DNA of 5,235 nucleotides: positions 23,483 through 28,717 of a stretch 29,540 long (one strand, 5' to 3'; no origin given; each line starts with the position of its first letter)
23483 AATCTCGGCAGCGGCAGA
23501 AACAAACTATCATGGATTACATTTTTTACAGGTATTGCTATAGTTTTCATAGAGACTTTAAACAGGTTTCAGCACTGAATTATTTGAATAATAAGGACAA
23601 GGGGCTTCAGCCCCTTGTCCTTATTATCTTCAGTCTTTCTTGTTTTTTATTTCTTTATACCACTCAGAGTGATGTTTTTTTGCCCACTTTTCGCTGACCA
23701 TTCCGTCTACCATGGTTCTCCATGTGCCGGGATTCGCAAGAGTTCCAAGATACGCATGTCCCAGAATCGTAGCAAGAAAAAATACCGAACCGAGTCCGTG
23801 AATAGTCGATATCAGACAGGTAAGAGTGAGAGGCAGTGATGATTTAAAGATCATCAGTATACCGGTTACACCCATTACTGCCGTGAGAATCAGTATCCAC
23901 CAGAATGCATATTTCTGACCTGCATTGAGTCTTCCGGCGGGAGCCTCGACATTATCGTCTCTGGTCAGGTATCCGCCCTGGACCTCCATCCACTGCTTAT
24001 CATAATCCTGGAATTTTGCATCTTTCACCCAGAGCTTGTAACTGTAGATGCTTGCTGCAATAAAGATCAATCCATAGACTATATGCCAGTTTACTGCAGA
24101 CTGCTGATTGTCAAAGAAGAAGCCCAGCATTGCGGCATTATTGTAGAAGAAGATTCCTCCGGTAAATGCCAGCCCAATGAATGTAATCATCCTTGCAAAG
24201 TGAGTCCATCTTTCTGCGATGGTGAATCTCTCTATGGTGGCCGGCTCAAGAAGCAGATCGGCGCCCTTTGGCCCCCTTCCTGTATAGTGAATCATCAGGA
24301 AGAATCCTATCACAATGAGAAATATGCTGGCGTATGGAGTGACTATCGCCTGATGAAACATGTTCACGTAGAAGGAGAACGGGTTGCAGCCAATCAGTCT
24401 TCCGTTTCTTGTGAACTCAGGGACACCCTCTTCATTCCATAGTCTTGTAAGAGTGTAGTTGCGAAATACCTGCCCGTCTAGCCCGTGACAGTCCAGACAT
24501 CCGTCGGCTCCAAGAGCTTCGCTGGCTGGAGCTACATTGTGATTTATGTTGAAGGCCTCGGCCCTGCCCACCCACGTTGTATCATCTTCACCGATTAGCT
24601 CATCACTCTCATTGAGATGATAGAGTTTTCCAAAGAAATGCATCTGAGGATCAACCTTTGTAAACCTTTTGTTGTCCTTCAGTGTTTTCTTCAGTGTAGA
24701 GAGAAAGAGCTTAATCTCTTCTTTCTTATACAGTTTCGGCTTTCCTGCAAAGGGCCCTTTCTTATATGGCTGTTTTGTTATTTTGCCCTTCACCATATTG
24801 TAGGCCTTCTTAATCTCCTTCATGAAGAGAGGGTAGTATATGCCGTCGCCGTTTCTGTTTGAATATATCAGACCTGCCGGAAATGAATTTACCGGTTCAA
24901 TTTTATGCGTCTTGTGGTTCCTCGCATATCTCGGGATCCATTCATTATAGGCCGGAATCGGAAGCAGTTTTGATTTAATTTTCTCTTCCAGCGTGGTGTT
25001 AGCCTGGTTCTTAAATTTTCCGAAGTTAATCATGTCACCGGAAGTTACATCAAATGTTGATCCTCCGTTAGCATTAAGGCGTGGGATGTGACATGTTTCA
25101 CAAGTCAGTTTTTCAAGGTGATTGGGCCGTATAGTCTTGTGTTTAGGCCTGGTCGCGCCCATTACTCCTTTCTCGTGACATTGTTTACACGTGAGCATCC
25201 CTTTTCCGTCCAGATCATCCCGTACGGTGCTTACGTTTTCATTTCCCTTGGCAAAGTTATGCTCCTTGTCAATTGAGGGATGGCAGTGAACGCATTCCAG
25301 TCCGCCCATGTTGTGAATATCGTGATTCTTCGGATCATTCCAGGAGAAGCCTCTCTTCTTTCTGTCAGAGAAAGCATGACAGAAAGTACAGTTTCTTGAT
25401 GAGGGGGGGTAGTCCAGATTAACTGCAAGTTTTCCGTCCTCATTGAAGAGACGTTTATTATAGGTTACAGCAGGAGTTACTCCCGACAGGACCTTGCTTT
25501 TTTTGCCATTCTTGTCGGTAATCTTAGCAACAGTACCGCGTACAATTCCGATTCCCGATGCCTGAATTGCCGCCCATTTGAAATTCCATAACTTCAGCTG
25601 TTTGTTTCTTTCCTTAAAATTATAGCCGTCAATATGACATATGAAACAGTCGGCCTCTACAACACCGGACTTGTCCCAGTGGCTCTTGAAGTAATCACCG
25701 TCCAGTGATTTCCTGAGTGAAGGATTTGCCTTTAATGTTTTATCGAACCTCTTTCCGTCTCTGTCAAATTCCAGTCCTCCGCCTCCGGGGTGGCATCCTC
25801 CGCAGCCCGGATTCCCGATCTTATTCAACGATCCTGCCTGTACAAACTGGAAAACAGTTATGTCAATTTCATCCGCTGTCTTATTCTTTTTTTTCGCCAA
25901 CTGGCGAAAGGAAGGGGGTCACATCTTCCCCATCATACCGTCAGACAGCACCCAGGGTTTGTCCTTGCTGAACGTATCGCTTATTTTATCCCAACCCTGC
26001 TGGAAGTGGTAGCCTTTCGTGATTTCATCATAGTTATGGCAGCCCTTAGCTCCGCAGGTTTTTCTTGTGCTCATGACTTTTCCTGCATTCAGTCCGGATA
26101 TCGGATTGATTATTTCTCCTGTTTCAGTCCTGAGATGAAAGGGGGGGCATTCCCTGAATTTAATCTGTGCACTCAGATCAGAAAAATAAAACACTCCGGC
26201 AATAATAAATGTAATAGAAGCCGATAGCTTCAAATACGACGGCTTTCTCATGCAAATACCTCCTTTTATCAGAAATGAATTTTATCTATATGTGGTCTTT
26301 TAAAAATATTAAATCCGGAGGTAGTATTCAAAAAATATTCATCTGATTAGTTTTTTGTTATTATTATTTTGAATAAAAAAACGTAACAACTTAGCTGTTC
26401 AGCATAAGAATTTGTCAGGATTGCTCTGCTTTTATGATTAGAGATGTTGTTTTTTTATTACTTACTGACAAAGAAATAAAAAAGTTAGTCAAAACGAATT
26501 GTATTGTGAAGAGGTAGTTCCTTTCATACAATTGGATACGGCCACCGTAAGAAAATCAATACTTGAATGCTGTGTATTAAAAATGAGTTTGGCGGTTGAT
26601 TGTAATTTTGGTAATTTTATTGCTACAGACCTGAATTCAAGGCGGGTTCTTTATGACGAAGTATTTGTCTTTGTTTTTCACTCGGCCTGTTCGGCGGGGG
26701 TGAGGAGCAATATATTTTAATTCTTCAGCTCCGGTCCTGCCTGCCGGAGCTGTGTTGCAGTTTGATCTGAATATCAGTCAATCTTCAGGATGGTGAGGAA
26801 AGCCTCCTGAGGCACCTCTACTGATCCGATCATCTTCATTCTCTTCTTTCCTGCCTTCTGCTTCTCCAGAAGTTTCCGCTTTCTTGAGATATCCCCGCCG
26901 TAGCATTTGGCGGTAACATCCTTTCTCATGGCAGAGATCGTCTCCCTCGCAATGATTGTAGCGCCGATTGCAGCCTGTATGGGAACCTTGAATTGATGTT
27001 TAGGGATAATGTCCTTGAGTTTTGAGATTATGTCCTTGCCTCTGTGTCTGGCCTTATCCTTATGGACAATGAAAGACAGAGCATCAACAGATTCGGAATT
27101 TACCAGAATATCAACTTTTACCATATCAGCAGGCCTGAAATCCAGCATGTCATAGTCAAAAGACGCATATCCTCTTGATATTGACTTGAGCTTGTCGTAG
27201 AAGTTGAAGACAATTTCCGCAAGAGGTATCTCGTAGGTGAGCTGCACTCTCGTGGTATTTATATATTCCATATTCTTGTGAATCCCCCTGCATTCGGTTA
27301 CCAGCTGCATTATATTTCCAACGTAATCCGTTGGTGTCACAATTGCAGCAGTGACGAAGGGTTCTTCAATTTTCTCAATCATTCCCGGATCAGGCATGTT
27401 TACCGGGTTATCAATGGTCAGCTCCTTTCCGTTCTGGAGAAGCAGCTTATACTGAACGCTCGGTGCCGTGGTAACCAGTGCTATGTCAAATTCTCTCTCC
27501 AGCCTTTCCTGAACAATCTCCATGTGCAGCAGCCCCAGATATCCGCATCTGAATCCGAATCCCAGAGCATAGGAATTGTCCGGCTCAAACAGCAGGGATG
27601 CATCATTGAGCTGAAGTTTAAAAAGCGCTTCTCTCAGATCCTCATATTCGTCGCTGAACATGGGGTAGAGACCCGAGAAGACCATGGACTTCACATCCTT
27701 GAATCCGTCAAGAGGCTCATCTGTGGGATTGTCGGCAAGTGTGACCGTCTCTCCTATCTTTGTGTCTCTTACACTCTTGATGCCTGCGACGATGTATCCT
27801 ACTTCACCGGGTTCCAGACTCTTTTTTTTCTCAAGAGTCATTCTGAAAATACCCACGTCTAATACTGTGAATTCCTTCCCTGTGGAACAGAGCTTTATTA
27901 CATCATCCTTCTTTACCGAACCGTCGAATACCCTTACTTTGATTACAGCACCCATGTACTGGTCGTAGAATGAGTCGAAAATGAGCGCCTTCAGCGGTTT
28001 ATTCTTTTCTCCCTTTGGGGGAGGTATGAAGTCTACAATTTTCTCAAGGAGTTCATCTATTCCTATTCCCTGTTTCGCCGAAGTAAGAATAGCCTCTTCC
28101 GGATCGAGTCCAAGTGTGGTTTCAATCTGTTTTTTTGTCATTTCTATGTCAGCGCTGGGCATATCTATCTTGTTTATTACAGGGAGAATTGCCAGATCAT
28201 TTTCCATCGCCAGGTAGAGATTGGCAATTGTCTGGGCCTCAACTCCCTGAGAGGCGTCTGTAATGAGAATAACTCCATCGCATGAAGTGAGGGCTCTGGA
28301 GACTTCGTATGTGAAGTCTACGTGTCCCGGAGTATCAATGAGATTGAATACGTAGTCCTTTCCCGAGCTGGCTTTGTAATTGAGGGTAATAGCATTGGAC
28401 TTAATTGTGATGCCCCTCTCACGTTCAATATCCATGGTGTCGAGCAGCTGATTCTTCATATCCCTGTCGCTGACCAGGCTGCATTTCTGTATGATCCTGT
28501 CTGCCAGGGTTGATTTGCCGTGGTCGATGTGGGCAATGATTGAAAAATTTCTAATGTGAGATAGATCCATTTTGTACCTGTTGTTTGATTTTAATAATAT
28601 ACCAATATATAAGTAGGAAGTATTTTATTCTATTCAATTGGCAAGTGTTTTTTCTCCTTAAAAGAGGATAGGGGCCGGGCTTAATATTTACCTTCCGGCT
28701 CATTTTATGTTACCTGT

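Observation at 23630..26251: Single-chain octaheme cytochrome c - Sec - cytochrome b fusion: a candidate self-contained quinol-linked redox enzyme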

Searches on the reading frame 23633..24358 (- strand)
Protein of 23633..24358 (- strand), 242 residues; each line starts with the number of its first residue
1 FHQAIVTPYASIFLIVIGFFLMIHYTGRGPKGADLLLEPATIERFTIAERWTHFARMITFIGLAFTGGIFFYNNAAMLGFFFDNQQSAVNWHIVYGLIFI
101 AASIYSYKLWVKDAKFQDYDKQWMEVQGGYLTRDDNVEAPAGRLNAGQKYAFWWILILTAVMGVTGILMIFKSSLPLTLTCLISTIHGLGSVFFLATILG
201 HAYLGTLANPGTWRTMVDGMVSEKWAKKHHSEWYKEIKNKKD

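Call 52: search_solved_structures(query=window:23633-24358:-, max_evalue=0.001, show_alignments=1)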
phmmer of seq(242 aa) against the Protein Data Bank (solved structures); distinct sequences matched with E-value up to 0.001: 1.
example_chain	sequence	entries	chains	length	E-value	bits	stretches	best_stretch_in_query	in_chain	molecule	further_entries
1kqf_C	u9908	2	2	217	3.1e-20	75.9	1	43-239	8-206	FORMATE DEHYDROGENASE, NITRATE-INDUCIBLE, CYTOCHROME B556(FDN) SUBUNIT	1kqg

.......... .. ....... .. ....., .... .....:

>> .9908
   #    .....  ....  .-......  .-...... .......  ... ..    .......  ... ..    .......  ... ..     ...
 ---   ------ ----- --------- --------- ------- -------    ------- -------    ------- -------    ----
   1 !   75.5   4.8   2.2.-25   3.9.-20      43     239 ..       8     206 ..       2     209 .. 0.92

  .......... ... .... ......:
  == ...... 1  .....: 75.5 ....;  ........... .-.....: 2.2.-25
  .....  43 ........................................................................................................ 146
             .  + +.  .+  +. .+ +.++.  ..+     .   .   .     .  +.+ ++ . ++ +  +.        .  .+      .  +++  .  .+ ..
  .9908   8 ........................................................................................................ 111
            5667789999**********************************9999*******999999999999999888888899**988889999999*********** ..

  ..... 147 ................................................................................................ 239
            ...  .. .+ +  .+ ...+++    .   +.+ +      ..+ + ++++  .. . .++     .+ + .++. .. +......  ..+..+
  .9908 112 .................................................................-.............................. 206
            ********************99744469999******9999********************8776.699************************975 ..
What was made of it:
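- On FdnI / Ni_hydr_CYTB di-heme cytochrome b (C-terminal domain only): N776AGQK aligns with N110AGQK (call 52).
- FdnI, the best-matching characterised relative, works in this direction, and its quinone site is conserved here (call 52).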

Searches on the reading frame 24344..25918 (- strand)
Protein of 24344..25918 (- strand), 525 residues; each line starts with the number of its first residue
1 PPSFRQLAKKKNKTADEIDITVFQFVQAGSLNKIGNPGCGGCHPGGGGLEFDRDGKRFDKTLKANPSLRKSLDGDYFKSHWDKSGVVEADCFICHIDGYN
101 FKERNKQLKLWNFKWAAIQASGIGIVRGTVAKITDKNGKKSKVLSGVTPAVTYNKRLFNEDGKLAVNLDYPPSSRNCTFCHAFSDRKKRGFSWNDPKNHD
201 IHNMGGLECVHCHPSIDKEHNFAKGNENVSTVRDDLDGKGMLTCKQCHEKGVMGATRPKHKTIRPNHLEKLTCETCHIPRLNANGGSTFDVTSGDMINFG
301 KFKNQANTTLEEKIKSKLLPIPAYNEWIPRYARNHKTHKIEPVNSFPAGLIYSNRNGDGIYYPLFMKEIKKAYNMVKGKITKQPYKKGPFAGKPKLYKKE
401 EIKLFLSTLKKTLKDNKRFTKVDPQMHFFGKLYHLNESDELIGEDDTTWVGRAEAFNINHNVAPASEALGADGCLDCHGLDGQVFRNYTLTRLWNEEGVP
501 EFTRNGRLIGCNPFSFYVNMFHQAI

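Call 71: search_protein_representatives(protein=window:24344-25918:-)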
Query: 525 residues. Proteins with E-value up to 0.001 (for the whole library): 625; up to 1e-10: 388; up to 1e-30: 80. The best 150 are listed.
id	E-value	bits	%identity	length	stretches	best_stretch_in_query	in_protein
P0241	3.0e-160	551.1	54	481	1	7-513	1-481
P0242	1.2e-138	479.7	49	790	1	4-523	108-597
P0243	2.6e-136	472.1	50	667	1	7-489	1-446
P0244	4.8e-134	464.6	46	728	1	3-518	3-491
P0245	8.8e-133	460.4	50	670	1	7-485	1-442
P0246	5.6e-122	424.7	45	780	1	4-522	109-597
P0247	1.1e-120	420.5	46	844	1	3-525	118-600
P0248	7.8e-115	401.2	45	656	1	1-525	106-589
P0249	1.7e-108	380.3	43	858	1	1-515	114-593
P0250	2.1e-108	379.9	46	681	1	49-497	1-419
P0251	4.3e-105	369.0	42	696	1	38-515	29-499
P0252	8.1e-98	345.0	44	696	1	49-520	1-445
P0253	4.8e-92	325.9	43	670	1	49-501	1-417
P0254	5.6e-86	305.9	67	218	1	7-228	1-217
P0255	5.8e-73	263.0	41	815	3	38-294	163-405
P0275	1.2e-56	209.1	39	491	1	12-512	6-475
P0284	9.5e-52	192.9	34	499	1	39-511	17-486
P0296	4.7e-44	167.5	40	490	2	9-308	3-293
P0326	1.0e-28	117.0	38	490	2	143-281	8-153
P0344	2.1e-25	106.0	33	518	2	78-278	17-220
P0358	9.0e-25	103.9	34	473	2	49-346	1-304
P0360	1.2e-24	103.5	37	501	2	79-282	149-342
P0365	2.9e-24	102.2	35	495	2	84-278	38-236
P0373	6.7e-24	101.0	32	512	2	1-262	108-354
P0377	1.3e-23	100.1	32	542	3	53-259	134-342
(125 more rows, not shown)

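Call 77: search_protein_families(library=ncbifam, max_evalue=1e-10, proteins=[P0275, P0284, P0296, P0326, P0344, P0358, P0360, P0365, P0377, P0373])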
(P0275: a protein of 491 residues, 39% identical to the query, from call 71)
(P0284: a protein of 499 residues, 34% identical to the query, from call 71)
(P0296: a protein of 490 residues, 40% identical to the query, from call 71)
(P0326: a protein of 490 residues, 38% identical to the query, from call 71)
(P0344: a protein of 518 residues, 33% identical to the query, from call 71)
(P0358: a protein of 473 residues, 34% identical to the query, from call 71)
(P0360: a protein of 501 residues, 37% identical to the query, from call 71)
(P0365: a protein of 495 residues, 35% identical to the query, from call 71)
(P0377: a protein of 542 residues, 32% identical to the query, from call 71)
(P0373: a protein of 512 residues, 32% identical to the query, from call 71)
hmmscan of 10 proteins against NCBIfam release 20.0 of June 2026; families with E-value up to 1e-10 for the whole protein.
P0275 (491 aa): 0 families

P0284 (499 aa): 0 families

P0296 (490 aa): 1 family
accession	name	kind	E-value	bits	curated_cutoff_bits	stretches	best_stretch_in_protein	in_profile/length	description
TIGR04315.1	octaheme_Shew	subfamily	1.3e-12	47.5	375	1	70-265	96-253/440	tetrathionate reductase family octaheme c-type cytochrome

P0326 (490 aa): 2 families
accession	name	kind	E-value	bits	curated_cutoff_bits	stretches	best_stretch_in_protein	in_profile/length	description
TIGR04315.1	octaheme_Shew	subfamily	2.2e-11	43.4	375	0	26-152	132-253/440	tetrathionate reductase family octaheme c-type cytochrome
TIGR03146.1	cyt_nit_nrfB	equivalog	4.4e-11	43.3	166.6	0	36-150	8-117/145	cytochrome c nitrite reductase pentaheme subunit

P0344 (518 aa): 0 families

P0358 (473 aa): 0 families

P0360 (501 aa): 0 families

P0365 (495 aa): 0 families

P0377 (542 aa): 0 families

P0373 (512 aa): 0 families
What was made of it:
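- Closest known: Octaheme tetrathionate reductase. Different: None of ten shorter distant relatives is a true OTR (call 77).
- Tried and rejected: None of ten reached the cutoff (call 77).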

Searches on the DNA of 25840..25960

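Call 55: search_rna_families(source=window, start=25840, end=25960, threshold=evalue, max_evalue=10, show_alignments=2)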
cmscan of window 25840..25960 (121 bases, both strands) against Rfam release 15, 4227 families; matches with E-value up to 10: 5.
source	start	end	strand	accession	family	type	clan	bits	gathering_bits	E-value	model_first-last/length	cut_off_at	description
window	25846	25909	-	RF02227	sX8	Gene; sRNA;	-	13.8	50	1.3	1-82/82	no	Proteobacterial sRNA sX8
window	25885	25916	+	RF00736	mir-320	Gene; miRNA;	-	12.6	55.5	1.9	21-52/76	no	mir-320 microRNA precursor family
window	25851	25910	+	RF02677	NsiR4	Gene; sRNA;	-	10.7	40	3.4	1-65/65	no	Nitrogen stress-induced RNA 4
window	25882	25915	-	RF00736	mir-320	Gene; miRNA;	-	10.4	55.5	8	1-76/76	no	mir-320 microRNA precursor family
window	25918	25947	-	RF01147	sR12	Gene; snRNA; snoRNA; CD-box;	-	9.8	38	4.8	19-52/52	no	Small nucleolar RNA sR12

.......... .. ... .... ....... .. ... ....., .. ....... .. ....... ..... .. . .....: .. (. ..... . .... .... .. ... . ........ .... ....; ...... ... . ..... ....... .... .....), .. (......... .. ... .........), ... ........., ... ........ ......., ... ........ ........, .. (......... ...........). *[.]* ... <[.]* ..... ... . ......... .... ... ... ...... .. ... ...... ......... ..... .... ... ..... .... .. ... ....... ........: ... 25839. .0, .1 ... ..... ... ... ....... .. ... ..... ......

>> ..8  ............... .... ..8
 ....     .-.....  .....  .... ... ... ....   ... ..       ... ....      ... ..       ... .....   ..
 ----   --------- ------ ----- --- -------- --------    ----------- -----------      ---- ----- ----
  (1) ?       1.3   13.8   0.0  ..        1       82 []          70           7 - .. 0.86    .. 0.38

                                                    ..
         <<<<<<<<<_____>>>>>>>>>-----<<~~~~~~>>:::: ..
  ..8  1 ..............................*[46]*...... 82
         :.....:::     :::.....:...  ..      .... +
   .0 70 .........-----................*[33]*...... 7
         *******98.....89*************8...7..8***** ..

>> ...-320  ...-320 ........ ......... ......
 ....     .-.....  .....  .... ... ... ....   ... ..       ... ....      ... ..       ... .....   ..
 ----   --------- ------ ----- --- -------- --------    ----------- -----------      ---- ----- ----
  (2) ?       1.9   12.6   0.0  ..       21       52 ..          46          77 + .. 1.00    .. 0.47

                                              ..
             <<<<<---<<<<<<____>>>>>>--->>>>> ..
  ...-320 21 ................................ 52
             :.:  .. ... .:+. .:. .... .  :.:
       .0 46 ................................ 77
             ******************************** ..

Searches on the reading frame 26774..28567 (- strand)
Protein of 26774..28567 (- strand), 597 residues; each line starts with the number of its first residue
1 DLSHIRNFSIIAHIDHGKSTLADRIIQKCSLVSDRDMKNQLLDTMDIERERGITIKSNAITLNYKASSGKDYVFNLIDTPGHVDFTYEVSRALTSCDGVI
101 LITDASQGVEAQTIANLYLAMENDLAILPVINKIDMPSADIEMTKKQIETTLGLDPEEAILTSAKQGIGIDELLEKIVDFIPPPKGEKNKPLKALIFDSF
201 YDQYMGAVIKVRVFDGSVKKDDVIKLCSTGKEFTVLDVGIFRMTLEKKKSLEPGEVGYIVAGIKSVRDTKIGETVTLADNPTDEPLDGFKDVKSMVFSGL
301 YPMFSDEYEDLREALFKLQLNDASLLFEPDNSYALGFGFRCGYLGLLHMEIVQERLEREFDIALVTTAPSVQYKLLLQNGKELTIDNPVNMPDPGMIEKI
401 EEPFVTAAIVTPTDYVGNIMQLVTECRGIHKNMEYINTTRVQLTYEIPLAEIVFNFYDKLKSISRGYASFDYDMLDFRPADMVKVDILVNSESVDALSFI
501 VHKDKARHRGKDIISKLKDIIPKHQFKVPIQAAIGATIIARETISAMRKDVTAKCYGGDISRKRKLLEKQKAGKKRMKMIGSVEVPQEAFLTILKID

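Call 38: search_protein_families(library=pfam, max_evalue=0.01, proteins=[window:26774-28567:-])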
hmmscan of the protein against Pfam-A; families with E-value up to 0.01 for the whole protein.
window:26774-28567:- (597 aa): 8 families
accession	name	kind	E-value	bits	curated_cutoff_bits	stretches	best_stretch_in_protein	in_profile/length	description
PF00009.33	GTP_EFTU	-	6.7e-56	189.3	26.5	1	4-183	2-188/188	Elongation factor Tu GTP binding domain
PF06421.17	LepA_C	-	8.1e-51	171.1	29.7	1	489-595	1-107/107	GTP-binding protein LepA C-terminus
PF00679.30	EFG_C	-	6.6e-21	74.6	27.9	1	400-486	2-87/89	Elongation factor G C-terminus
PF03144.31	GTP_EFTU_D2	-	9.9e-09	36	30.3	1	206-276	1-73/73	Elongation factor Tu domain 2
PF01926.29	MMR_HSR1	-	2.7e-05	24.7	21.9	1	15-133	9-113/113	50S ribosome-binding GTPase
PF16897.10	MMR_HSR1_Xtn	-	0.00098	19.5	35.2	1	127-178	58-101/106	C-terminal region of MMR_HSR1 domain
PF10662.15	PduV-EutP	-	0.0011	19.2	21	1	60-177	24-141/143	Ethanolamine utilisation - propanediol utilisation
PF22042.2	EF-G_D2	-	0.002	18.6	27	1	191-276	1-82/84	Elongation factor G domain 2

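Call 61: find_homologous_proteins(query=window:26774-28567:-, max_evalue=1e-100)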
Query window:26774-28567:- (597 aa): 8000 proteins with E <= 1e-100 among 8000 candidates; the best 120 are listed.
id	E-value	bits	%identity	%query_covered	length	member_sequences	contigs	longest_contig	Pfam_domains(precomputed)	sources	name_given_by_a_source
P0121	0.0e+0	1321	100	100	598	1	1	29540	PF00679.31,PF06421.18,PF00009.34,PF03144.32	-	-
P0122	0.0e+0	1149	85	100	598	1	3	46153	PF01926.30,PF00679.31,PF06421.18,PF00009.34,PF03144.32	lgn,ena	-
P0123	0.0e+0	1140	85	100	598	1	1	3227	PF01926.30,PF00679.31,PF06421.18,PF00009.34,PF03144.32,PF22042.3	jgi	jgi:GTP-binding protein LepA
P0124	0.0e+0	1139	85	100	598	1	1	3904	PF01926.30,PF00679.31,PF06421.18,PF00009.34,PF03144.32,PF22042.3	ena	-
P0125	0.0e+0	1138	84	100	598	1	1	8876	PF01926.30,PF00679.31,PF06421.18,PF00009.34,PF03144.32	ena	-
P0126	0.0e+0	1135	85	100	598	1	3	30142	PF01926.30,PF00679.31,PF06421.18,PF00009.34,PF03144.32,PF22042.3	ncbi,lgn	-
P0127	0.0e+0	1135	85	100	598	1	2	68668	PF01926.30,PF00679.31,PF06421.18,PF00009.34,PF03144.32,PF22042.3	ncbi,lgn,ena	-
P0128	0.0e+0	1134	85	100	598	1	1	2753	PF01926.30,PF00679.31,PF06421.18,PF00009.34,PF03144.32,PF22042.3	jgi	jgi:GTP-binding protein LepA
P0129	0.0e+0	1133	85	100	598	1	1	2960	PF00679.31,PF06421.18,PF00009.34,PF03144.32,PF22042.3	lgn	-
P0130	0.0e+0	1133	85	100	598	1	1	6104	PF01926.30,PF00679.31,PF06421.18,PF00009.34,PF03144.32,PF22042.3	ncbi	-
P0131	0.0e+0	1132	84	100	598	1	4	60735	PF01926.30,PF00679.31,PF06421.18,PF00009.34,PF03144.32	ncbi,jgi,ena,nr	ncbi:MAG TPA: translation elongation factor 4 [Spirochaetota bacterium]|nr:translation elongation fa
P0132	0.0e+0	1130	84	100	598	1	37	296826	PF00679.31,PF06421.18,PF00009.34,PF03144.32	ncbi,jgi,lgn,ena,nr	ncbi:MAG TPA: translation elongation factor 4 [Spirochaetota bacterium]|jgi:GTP-binding protein LepA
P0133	0.0e+0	1129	84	100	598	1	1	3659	PF01926.30,PF00679.31,PF06421.18,PF00009.34,PF03144.32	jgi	-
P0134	0.0e+0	1128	84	100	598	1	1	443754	PF01926.30,PF00679.31,PF06421.18,PF00009.34,PF03144.32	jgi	-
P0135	0.0e+0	1128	84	100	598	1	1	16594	PF01926.30,PF00679.31,PF06421.18,PF00009.34,PF03144.32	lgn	-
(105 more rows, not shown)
